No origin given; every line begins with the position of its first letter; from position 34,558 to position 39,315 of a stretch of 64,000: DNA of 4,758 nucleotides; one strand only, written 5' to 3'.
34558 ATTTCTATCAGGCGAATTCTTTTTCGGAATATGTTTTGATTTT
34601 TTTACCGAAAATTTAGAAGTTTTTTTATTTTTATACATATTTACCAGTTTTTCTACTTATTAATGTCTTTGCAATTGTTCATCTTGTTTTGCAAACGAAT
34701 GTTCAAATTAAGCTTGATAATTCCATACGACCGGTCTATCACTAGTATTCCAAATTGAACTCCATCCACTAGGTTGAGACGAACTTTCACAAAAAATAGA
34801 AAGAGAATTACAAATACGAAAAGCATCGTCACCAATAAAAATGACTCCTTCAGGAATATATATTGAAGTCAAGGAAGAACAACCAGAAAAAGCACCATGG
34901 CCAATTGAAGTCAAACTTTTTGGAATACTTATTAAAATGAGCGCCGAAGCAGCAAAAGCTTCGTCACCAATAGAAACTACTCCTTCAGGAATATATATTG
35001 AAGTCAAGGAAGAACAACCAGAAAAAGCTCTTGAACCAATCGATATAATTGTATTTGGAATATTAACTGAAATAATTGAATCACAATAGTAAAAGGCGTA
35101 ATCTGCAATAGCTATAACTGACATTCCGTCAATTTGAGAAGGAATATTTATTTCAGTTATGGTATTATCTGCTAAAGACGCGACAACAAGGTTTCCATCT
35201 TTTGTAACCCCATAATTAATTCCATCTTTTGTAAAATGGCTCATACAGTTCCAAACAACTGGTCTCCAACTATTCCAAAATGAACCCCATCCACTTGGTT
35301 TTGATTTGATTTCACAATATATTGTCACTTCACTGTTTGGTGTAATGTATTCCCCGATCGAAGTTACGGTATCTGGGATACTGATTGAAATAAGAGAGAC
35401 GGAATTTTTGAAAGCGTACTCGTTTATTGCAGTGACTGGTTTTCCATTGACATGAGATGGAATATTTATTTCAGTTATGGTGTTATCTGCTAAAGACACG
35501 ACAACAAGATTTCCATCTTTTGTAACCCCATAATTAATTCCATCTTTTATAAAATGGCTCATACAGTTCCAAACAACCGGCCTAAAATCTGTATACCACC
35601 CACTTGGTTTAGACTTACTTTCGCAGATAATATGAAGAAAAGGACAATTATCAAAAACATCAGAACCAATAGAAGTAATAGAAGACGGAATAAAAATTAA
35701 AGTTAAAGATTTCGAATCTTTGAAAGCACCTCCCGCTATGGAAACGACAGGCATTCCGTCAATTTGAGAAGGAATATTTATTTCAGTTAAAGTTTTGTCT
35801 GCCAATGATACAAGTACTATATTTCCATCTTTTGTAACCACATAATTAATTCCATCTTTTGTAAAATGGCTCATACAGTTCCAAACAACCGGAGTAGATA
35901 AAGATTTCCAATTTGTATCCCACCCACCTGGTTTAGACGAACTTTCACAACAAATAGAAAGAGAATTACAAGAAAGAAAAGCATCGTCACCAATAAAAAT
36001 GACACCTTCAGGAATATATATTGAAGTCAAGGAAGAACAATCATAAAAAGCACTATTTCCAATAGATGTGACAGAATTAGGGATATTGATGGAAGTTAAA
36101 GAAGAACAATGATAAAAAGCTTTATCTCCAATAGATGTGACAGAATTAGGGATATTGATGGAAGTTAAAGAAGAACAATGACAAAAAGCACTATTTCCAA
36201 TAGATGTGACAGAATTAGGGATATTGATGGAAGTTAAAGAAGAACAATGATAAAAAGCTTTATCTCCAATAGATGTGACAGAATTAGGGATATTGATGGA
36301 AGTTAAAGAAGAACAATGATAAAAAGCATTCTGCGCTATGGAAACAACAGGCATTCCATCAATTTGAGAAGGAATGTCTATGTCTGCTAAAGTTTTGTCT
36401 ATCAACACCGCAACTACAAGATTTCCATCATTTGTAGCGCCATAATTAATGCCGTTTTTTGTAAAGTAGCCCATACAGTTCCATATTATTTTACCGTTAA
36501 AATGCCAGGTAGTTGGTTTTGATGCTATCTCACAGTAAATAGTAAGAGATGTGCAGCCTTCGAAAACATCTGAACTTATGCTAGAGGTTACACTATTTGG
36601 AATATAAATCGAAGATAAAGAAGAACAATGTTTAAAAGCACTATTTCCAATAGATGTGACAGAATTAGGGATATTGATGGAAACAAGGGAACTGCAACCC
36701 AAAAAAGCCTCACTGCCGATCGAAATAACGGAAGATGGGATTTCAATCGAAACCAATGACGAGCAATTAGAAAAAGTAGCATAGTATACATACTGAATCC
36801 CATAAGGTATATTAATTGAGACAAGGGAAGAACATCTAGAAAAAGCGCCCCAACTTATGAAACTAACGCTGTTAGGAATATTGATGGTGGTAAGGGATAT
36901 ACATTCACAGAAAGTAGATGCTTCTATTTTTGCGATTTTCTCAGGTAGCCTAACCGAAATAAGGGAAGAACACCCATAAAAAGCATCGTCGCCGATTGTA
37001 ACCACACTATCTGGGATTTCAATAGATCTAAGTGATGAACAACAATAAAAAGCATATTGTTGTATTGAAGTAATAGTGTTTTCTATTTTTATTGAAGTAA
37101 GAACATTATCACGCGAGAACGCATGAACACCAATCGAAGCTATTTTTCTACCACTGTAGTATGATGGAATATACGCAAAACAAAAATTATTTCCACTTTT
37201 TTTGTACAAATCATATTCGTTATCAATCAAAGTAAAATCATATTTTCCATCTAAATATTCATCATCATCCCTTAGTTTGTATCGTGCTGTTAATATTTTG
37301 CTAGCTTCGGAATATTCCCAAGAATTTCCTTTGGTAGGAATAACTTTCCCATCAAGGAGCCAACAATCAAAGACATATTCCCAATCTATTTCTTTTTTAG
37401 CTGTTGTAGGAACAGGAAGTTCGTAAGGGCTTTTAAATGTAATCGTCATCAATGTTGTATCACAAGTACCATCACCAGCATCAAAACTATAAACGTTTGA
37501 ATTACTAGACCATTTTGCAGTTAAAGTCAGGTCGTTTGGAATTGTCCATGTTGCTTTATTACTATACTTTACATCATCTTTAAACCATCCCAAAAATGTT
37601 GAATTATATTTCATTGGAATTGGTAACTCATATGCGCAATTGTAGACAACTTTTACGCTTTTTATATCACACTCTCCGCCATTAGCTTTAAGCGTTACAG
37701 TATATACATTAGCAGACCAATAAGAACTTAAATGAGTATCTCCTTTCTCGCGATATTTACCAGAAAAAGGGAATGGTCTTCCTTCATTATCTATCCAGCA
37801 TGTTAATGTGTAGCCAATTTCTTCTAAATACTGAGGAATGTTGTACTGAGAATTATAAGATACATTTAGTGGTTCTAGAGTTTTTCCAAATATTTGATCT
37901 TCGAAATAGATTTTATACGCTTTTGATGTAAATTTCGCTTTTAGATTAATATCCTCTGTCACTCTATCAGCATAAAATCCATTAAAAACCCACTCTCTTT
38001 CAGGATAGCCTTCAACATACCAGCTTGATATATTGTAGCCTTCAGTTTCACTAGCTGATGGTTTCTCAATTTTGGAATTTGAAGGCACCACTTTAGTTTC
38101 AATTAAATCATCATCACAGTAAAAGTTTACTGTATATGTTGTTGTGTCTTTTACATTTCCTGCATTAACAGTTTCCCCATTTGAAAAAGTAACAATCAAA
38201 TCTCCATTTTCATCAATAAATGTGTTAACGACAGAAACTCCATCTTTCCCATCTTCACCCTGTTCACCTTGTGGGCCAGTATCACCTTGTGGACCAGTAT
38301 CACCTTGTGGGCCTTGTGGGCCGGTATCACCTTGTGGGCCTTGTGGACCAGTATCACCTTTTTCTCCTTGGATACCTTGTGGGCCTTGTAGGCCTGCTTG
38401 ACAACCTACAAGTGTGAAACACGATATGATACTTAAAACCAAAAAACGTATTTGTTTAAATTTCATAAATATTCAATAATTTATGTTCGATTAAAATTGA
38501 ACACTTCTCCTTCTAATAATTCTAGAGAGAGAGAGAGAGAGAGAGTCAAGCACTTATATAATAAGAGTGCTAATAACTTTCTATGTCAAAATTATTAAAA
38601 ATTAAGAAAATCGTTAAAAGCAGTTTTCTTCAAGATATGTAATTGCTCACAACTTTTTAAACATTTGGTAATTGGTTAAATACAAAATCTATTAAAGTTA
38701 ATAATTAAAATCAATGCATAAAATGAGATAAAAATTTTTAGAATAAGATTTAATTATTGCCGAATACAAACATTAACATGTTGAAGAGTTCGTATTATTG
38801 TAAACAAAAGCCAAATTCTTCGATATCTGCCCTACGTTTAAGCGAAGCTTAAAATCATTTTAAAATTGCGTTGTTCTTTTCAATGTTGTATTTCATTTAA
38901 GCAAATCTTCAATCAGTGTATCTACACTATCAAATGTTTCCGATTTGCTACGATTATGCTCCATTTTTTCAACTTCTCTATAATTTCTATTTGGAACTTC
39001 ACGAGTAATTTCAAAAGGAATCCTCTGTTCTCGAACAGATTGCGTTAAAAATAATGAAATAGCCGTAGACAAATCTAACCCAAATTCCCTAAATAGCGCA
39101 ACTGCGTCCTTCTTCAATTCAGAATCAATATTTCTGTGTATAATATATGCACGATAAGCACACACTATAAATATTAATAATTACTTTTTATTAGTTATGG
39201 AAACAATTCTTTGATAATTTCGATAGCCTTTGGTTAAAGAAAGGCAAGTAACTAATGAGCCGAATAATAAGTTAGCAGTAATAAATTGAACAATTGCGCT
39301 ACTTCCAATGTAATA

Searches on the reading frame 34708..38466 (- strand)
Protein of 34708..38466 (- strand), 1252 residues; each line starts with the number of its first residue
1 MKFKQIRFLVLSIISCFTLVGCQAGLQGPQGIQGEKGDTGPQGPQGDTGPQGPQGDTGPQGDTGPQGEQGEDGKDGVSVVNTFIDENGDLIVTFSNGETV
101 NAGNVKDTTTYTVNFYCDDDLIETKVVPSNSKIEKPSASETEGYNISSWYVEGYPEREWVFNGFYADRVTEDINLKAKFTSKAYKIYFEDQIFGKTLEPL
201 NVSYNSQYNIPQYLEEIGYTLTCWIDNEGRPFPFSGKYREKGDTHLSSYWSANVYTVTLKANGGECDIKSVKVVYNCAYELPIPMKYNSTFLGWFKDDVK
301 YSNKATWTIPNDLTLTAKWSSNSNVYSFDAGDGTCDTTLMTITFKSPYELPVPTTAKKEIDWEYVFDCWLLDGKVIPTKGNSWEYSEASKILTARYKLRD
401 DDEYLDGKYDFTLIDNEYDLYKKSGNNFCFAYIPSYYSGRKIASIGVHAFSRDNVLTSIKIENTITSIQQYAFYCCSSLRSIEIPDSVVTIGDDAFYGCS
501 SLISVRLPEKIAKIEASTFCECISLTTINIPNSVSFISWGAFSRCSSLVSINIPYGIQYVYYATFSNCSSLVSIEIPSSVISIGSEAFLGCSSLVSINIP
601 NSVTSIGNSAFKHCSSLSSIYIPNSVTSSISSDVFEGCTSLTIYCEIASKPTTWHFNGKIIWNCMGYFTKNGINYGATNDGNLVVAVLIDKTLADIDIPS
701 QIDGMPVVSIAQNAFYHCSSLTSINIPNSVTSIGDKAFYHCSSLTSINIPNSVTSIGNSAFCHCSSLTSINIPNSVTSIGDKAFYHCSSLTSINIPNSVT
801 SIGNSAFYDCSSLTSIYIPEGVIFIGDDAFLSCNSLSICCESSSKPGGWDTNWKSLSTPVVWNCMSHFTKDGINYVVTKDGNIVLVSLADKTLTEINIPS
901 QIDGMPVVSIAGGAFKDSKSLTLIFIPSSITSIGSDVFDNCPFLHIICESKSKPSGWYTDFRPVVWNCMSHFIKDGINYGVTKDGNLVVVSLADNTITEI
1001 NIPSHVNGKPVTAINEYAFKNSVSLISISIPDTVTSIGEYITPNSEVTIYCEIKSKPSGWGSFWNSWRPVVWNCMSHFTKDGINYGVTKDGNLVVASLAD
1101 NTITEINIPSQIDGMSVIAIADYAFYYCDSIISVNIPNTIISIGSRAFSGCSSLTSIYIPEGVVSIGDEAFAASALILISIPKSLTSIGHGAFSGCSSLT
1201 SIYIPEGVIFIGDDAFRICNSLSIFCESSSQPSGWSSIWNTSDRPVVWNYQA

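Call 7: find_encoding_contigs(protein=window:34708-38466:-, flank=3000, max_places=10)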
Protein window:34708-38466:- (1252 aa): no gene with exactly this product is on record in the collection.

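Call 11: search_protein_families(library=pfam, proteins=[window:34708-38466:-])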
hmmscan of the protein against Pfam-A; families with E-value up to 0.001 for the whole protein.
window:34708-38466:- (1252 aa): 5 families
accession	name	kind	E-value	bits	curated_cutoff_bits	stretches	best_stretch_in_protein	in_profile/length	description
PF13306.12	LRR_5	-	4.4e-141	463.4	27.7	6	709-836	2-126/127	BspA type Leucine rich repeat region (6 copies)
PF13855.12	LRR_8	-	3.6e-38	129.6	27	2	728-772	11-56/61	Leucine rich repeat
PF09479.16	Flg_new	-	3.6e-15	56.3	27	1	255-318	1-65/65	Listeria-Bacteroides repeat domain (List_Bact_rpt)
PF01391.23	Collagen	-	1.4e-09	38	27.2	1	24-76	3-55/60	Collagen triple helix repeat (20 copies)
PF12799.13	LRR_4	-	1.1e-07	32.3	27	0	743-778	2-38/44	Leucine Rich repeats (2 copies)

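Call 45: search_protein_families(library=ncbifam, proteins=[window:34708-38466:-], max_evalue=0.1)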
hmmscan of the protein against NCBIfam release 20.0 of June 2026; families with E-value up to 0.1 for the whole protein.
window:34708-38466:- (1252 aa): 8 families
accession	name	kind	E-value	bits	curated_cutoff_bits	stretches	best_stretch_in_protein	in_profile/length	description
NF047961.1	adhesin_HupY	equivalog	2.2e-53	181.6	1250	5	743-836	187-279/978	leucine-rich repeat adhesin HupY/LrrG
NF045861.1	glide_Gli349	exception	2e-34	117.6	1750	5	1133-1202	2681-2749/3169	gliding machinery surface structure protein Gli349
TIGR02167.2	Liste_lipo_26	repeat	8.1e-19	67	30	0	715-728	2-15/26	PARCEL repeat-containing surface protein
NF046116.1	adhesin_Lcl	equivalog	3.8e-12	45.5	500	1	23-103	88-168/431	collagen-like adhesin Lcl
NF038329.2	gly_rich_SclB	equivalog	3.8e-10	39.3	325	1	24-87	167-230/442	LPXTG-anchored collagen-like adhesin Scl2/SclB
NF038330.1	adhesin_SclA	exception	8.6e-10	38.8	400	1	25-78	144-197/405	LPXTG-anchored collagen-like adhesin Scl1/SclA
NF038275.1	Myrrnad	domain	5.2e-07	29.4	40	0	975-1014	42-80/81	MyrrNad domain-containing protein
TIGR02543.1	List_Bact_rpt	repeat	0.00016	22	20.95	1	290-322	7-43/44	TIGR02543 family repeat protein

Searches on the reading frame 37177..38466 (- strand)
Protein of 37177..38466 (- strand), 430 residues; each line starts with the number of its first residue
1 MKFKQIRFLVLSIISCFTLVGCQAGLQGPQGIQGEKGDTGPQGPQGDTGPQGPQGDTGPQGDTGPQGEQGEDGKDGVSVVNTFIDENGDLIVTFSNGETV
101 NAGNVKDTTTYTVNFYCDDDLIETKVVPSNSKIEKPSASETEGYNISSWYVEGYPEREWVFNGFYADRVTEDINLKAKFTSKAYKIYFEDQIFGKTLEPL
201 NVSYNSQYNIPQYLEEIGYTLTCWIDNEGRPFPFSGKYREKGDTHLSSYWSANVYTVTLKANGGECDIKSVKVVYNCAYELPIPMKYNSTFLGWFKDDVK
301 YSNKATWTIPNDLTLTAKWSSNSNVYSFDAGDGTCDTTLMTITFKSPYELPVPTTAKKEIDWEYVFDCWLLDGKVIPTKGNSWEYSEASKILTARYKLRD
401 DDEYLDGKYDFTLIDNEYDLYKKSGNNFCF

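Call 18: find_related_loci(query=window:37177-38466:-, collection=genome_contigs, flank=4000)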
Query window:37177-38466:- (430 aa) in genome_contigs; peptide patterns used: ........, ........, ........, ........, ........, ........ (x = any residue, [..] = any of these).
12 stretches matched a pattern, but none encodes a relative of the query by tblastn (E <= 1e-3).

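Call 29: find_homologous_proteins(query=window:37177-38466:-, max_evalue=0.00001)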
Query window:37177-38466:- (430 aa): 5881 proteins with E <= 0.00001 among 8000 candidates; the best 120 are listed.
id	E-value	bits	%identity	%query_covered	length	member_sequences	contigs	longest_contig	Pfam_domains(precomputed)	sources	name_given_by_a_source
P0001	4.3e-43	166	62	12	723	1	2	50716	PF01391.24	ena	-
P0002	1.5e-40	157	51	17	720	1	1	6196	PF01391.24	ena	-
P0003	1.8e-40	157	56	18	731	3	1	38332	PF01391.24,PF10651.16,PF24243.2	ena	-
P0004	2.3e-39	153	49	21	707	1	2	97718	PF01391.24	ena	-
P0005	7.5e-39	152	54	15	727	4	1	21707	PF01391.24,PF10651.16,PF24243.2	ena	-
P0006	7.6e-38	148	63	13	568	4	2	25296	PF01391.24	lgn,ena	-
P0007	9.2e-38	148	57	15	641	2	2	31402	PF01391.24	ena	-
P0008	1.4e-37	148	50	18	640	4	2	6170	PF01391.24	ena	-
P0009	5.4e-37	146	60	13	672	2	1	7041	PF01391.24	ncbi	-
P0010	6.6e-37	145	74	11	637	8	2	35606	PF01391.24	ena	-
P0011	6.9e-37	145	68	12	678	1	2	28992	PF01391.24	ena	-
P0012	8.5e-37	145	52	12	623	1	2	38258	PF01391.24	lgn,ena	-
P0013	8.5e-37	145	69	12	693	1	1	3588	PF01391.24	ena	-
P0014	1.3e-36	144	63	13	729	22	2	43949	PF01391.24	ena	-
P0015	1.7e-36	144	58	16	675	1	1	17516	PF01391.24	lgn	-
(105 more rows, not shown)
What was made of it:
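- Tried and rejected: The first search was swamped by collagen repeats (call 29).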

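Call 30: find_related_loci(query=window:37177-38466:-, collection=metagenome_contigs, flank=3000)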
Query window:37177-38466:- (430 aa) in metagenome_contigs; peptide patterns used: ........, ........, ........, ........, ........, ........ (x = any residue, [..] = any of these).
25 stretches matched a pattern, but none encodes a relative of the query by tblastn (E <= 1e-3).
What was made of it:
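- Tried and rejected: The N-terminal 430 aa found no relative in genome contigs (call 18) or metagenome contigs (call 30).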

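Call 31: find_homologous_proteins(query=window:37177-38232:-, max_evalue=0.00001)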
Query window:37177-38232:- (352 aa): 11 proteins with E <= 0.00001 among 1473 candidates.
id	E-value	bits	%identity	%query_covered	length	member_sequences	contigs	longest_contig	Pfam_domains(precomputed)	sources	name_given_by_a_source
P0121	3.1e-26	110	28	76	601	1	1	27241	PF18923.7,PF09479.17,PF18998.7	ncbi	-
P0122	3.3e-23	100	30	64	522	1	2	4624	PF09479.17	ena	-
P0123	1.9e-18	85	46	32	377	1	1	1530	PF01391.24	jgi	jgi:hypothetical protein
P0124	7.2e-16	76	25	82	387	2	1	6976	PF09479.17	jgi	-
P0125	8.7e-16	76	26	63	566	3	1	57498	PF09479.17,PF00927.29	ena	-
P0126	4.5e-14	70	47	29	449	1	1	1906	PF09479.17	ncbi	-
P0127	2.2e-13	68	46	16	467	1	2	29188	PF09479.17,PF18998.7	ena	-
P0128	9.2e-11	60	23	83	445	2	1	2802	PF09479.17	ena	-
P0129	9.4e-11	59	37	19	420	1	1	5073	PF09479.17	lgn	-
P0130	8.8e-7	46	27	59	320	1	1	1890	PF09479.17,PF18998.7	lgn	-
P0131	1.4e-6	46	29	43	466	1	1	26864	PF09479.17,PF00404.25,PF07523.19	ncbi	-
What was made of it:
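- Tried and rejected: Without the collagen part, only distant hits of at most about 30% identity over most of the query appeared (call 31).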

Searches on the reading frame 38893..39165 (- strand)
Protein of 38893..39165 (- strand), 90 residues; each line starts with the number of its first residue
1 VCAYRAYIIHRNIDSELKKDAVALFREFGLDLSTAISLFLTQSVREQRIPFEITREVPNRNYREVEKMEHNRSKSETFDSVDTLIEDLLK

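Call 44: search_protein_families(library=pfam, proteins=[window:38893-39165:-], max_evalue=1)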
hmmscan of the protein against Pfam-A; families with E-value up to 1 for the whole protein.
window:38893-39165:- (90 aa): 2 families
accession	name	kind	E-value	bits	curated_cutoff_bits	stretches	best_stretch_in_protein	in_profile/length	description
PF04221.18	RelB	-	2.2e-09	37.5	22.4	1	9-84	4-78/82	RelB antitoxin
PF08042.16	PqqA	-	0.21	12.2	21.1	1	43-54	6-17/19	PqqA family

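Call 45: search_protein_families(library=ncbifam, proteins=[window:38893-39165:-], max_evalue=0.1)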
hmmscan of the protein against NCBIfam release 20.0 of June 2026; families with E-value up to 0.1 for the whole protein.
window:38893-39165:- (90 aa): 4 families
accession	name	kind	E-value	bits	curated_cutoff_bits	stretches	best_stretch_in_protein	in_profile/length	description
TIGR02384.1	RelB_DinJ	subfamily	3.8e-19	68.7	45.65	1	9-88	6-85/85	type II toxin-antitoxin system RelB/DinJ family antitoxin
NF050811.1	RelB_ParD_antitoxin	subfamily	3.7e-09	36.7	60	1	13-57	3-47/83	type II toxin-antitoxin system RelB/ParD family antitoxin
NF008412.0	PRK11235.1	equivalog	0.00063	19.9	96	1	12-52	7-47/80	type II toxin-antitoxin system RelB/DinJ family antitoxin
NF038259.1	ectoine_DoeA_2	exception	0.025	13.3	575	1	5-88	22-104/386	ectoine hydrolase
